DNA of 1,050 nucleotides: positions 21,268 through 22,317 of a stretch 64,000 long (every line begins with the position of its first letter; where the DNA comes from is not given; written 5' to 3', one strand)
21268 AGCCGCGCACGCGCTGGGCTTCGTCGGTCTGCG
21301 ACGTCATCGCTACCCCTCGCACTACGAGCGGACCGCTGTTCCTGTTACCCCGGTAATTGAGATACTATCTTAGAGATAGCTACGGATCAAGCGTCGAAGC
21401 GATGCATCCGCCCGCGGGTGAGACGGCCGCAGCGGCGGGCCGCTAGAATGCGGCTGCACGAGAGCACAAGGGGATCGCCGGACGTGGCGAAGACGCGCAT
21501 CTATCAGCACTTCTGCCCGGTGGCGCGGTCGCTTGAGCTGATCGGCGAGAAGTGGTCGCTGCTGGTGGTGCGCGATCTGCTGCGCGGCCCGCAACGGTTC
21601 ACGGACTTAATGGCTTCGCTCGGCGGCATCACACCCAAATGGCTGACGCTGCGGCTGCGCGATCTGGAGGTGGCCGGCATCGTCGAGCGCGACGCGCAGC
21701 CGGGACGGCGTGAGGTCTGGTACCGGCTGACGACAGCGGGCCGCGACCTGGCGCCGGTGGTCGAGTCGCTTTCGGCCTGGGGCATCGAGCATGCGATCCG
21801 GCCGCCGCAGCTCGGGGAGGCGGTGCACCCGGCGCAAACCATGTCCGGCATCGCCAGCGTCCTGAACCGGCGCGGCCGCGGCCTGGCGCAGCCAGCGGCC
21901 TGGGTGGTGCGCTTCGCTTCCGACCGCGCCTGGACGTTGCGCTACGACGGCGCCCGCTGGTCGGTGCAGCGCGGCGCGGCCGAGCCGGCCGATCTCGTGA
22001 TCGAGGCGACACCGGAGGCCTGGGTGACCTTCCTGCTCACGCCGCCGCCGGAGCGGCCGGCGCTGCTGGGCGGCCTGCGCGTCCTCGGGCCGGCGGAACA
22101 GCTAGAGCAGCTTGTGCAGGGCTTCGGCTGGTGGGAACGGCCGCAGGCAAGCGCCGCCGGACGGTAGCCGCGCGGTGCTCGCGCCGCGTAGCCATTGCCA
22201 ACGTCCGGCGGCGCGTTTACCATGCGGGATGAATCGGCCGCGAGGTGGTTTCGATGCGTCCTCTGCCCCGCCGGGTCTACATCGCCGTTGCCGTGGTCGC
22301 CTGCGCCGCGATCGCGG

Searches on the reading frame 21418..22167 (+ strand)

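Call 3: search_protein_families(library=pfam, proteins=[window:21418-22167:+], max_evalue=0.01)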
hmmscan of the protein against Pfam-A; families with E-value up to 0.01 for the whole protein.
window:21418-22167:+ (249 aa): 1 family
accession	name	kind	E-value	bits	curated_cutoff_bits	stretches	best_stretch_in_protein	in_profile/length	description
PF01638.23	HxlR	-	2.3e-22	79.1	20.8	1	41-125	1-86/91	HxlR-like helix-turn-helix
